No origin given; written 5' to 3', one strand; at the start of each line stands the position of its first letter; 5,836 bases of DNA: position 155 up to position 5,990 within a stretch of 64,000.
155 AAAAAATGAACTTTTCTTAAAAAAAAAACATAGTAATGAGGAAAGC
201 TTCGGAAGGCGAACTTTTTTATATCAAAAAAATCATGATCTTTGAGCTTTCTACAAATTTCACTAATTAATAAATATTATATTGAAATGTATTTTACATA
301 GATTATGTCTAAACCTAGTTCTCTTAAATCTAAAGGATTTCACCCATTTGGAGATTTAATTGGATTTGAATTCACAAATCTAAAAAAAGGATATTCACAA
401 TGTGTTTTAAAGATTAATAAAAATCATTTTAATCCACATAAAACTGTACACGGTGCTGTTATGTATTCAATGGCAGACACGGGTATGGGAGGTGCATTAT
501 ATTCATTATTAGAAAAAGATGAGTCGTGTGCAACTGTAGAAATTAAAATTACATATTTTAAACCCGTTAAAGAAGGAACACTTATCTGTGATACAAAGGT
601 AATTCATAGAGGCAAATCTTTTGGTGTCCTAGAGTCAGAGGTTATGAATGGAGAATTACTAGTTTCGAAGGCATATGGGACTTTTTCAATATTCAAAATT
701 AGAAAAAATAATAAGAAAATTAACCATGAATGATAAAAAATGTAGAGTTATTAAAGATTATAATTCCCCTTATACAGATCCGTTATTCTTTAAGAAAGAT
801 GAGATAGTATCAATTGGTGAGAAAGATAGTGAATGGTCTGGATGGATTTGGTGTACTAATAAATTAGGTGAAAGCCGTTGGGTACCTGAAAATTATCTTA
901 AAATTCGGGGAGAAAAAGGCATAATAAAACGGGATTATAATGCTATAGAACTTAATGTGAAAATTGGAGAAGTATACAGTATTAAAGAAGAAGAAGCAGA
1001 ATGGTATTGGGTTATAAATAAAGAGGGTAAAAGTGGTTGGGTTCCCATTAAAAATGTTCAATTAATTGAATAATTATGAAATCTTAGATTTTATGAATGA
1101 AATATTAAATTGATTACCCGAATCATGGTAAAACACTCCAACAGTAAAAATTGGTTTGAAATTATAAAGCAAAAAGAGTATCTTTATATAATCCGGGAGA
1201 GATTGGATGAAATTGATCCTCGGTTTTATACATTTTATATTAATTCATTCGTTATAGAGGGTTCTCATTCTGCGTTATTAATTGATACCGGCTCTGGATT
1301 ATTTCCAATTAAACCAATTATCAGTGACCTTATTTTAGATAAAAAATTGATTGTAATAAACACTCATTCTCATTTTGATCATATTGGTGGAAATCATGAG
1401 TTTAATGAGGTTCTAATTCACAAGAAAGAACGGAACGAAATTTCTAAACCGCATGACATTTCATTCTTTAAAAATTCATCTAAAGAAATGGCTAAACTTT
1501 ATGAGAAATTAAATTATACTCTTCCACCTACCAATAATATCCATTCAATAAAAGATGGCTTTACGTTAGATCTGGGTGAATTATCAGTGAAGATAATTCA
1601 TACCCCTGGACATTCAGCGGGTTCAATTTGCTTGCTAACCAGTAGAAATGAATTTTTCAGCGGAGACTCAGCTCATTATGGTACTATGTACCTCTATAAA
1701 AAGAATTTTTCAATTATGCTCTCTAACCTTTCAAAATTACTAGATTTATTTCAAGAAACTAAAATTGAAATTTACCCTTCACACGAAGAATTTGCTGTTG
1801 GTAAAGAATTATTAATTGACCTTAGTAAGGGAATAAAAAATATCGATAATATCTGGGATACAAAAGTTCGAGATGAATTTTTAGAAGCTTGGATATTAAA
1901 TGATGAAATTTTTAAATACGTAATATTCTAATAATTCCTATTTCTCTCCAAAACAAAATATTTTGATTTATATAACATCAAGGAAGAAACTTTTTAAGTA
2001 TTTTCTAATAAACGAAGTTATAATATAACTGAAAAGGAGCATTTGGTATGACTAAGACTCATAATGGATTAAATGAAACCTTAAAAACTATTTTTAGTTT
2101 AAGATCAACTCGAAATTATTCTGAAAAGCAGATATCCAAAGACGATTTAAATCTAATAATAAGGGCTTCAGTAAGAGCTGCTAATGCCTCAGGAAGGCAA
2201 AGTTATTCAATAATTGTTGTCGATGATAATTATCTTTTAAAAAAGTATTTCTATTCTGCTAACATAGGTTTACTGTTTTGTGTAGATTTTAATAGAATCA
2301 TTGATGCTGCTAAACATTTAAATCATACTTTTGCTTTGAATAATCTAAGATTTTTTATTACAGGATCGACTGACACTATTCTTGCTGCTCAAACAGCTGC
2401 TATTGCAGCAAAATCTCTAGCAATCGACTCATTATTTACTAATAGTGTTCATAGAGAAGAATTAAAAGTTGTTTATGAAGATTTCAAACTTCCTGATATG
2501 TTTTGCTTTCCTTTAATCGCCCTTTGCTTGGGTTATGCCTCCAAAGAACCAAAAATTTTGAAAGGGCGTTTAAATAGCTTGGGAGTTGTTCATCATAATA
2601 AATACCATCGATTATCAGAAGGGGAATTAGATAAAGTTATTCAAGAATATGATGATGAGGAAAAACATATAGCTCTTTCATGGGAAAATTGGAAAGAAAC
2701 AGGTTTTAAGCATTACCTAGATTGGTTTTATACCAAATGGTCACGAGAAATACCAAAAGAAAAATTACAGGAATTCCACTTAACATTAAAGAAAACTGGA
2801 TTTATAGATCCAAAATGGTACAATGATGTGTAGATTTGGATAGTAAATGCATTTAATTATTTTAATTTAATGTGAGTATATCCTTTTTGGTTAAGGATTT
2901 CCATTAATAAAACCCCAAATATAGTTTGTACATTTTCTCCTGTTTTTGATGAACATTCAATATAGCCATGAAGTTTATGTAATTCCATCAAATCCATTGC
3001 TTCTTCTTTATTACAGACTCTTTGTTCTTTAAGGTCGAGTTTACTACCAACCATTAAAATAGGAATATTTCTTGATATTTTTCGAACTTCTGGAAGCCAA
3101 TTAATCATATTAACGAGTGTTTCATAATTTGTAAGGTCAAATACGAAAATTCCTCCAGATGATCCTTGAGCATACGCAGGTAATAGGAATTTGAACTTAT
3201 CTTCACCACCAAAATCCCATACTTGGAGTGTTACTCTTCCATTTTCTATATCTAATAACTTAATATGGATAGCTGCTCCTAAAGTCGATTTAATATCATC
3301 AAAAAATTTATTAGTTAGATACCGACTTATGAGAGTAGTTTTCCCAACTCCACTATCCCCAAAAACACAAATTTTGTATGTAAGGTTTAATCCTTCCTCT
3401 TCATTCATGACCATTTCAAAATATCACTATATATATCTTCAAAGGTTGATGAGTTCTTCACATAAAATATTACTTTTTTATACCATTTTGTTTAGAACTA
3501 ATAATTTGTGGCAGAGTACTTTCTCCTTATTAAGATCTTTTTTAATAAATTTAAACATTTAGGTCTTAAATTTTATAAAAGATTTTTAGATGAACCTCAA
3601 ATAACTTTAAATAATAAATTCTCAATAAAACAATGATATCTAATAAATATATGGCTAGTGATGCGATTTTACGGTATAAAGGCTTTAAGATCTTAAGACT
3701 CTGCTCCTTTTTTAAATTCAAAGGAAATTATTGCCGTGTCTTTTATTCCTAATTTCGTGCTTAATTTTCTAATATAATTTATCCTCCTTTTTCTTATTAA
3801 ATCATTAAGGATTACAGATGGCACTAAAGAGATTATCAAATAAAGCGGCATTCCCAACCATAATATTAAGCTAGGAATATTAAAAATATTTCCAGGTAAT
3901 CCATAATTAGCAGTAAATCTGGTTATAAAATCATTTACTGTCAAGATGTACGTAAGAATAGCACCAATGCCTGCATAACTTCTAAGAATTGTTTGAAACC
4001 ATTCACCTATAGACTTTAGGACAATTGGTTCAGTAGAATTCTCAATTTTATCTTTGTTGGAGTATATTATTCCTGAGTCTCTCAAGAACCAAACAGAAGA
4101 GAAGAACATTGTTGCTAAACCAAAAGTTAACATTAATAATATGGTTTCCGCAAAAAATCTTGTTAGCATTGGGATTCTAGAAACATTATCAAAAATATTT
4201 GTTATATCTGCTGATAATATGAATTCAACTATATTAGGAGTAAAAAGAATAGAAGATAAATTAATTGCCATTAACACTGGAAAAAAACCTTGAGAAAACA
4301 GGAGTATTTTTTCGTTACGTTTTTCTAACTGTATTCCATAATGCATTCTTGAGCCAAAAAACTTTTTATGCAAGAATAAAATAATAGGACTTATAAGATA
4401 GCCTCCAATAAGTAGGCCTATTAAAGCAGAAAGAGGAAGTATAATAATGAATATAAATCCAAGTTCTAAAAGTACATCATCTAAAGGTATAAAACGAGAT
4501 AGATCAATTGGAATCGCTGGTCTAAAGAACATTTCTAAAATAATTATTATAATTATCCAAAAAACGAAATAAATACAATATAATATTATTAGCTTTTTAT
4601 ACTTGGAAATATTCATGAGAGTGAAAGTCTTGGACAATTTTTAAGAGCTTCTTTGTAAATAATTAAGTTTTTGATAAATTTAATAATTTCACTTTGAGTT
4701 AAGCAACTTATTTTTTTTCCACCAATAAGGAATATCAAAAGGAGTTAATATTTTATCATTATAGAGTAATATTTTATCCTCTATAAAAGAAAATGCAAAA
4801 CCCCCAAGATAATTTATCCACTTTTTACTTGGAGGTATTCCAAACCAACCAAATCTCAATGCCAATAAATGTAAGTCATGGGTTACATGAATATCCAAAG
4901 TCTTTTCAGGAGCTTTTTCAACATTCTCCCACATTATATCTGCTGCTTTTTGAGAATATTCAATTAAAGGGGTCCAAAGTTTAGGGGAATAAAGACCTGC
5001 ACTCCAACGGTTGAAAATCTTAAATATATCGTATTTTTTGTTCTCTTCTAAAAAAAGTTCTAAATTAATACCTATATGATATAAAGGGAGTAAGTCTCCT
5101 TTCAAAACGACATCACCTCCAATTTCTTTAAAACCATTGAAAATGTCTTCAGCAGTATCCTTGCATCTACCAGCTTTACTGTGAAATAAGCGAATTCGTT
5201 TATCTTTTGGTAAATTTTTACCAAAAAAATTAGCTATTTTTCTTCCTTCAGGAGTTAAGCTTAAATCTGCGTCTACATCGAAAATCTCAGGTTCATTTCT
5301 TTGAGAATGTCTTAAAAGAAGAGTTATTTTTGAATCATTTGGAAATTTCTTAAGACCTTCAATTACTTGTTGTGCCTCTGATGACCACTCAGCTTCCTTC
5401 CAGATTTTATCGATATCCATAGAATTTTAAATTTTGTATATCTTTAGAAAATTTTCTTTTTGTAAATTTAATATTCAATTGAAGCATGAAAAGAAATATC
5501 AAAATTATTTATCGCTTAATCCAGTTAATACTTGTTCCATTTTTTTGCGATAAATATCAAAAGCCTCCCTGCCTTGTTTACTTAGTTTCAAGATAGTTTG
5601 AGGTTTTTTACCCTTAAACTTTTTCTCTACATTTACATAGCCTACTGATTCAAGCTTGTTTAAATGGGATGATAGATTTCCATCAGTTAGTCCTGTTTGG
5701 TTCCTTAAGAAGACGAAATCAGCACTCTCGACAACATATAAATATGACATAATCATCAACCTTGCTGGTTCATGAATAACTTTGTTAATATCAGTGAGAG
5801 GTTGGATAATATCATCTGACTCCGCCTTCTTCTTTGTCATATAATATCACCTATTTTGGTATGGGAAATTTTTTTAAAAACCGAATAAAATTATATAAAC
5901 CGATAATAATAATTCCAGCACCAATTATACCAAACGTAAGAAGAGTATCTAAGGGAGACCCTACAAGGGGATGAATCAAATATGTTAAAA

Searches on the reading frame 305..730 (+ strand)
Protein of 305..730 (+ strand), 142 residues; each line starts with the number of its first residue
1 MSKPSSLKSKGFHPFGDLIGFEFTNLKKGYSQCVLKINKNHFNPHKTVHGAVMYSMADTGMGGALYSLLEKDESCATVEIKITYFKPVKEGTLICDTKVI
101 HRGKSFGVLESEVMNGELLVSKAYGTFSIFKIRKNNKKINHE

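Call 46: search_protein_families(library=pfam, proteins=[window:305-730:+], max_evalue=0.0001)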
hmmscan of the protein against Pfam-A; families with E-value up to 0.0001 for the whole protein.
window:305-730:+ (142 aa): 3 families
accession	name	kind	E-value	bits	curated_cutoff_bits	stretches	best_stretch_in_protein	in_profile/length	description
PF03061.28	4HBT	-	3e-16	59.9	20.6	1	45-117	1-74/79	Thioesterase superfamily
PF14539.12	DUF4442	-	7.7e-07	29.8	25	1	14-98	14-97/132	Domain of unknown function (DUF4442)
PF13622.12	4HBT_3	-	5e-05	23.9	24.3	1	47-127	10-82/83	Acyl-CoA thioesterase N-terminal domain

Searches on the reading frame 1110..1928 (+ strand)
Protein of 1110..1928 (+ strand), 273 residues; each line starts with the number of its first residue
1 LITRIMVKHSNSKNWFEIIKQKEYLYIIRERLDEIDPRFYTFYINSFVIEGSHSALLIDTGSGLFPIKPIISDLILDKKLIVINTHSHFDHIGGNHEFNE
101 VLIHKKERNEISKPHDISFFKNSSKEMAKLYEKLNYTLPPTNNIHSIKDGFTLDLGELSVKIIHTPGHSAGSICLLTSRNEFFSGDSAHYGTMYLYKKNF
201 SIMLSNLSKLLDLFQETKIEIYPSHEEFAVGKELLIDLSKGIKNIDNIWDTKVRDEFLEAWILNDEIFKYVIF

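Call 46: search_protein_families(library=pfam, proteins=[window:1110-1928:+], max_evalue=0.0001)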
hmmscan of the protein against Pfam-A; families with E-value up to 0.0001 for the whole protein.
window:1110-1928:+ (273 aa): 1 family
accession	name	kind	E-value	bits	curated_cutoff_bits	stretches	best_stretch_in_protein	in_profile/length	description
PF00753.33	Lactamase_B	-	3.4e-21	76.5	22.7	1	42-216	4-187/196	Metallo-beta-lactamase superfamily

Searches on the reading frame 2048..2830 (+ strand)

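Call 46: search_protein_families(library=pfam, proteins=[window:2048-2830:+], max_evalue=0.0001)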
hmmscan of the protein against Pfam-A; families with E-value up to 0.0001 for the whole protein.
window:2048-2830:+ (261 aa): 1 family
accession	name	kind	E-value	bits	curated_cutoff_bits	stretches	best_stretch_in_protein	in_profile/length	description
PF00881.29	Nitroreductase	-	1.6e-09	38.6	23.5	1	19-163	5-167/167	Nitroreductase family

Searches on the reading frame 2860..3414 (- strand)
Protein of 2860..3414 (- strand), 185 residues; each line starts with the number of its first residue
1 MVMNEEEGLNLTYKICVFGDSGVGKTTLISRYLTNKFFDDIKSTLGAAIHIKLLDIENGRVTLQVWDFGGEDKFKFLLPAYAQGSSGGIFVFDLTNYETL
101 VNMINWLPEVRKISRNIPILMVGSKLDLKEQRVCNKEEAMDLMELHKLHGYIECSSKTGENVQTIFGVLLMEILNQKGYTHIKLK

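Call 46: search_protein_families(library=pfam, proteins=[window:2860-3414:-], max_evalue=0.0001)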
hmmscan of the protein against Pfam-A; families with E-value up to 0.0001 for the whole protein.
window:2860-3414:- (185 aa): 5 families
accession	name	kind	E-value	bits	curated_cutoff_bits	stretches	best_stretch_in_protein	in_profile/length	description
PF00071.28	Ras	-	8e-39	133.3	21.6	1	14-174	1-161/162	Ras family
PF08477.19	Roc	-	2.3e-25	89.6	27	1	14-127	1-119/119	Ras of Complex, Roc, domain of DAPkinase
PF00025.27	Arf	-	2.8e-13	50.1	22.3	1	8-166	10-167/174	ADP-ribosylation factor family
PF04670.18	Gtr1_RagA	-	1.7e-05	24.8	22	1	14-132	1-127/232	Gtr1/RagA G protein conserved region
PF13479.12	AAA_24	-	6.7e-05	23.3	27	1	13-70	3-44/195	AAA domain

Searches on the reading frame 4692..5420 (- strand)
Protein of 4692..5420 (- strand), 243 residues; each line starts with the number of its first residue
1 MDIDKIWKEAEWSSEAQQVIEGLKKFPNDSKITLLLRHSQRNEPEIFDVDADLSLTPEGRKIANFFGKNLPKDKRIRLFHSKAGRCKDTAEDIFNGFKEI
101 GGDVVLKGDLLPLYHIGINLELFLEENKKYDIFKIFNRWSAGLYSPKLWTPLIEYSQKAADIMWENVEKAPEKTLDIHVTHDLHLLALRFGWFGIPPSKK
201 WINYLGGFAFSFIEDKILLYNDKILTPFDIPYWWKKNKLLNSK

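Call 46: search_protein_families(library=pfam, proteins=[window:4692-5420:-], max_evalue=0.0001)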
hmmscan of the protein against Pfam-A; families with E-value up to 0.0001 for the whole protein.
window:4692-5420:- (243 aa): 1 family
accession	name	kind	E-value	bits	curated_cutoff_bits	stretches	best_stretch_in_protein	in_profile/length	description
PF00300.27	His_Phos_1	-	6.6e-07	29.6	21.7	1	34-201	2-167/194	Histidine phosphatase superfamily (branch 1)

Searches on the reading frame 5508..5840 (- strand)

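Call 50: search_protein_families(library=pfam, proteins=[window:5508-5840:-], max_evalue=0.0001)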
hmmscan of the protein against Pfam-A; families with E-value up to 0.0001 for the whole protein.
window:5508-5840:- (111 aa): 2 families
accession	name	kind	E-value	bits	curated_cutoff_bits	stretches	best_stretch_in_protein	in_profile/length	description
PF13601.12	HTH_34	-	7.1e-30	103.4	27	1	27-104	2-79/80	Winged helix DNA-binding domain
PF01022.26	HTH_5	-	4.2e-05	23.8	22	0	25-70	2-46/47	Bacterial regulatory protein, arsR family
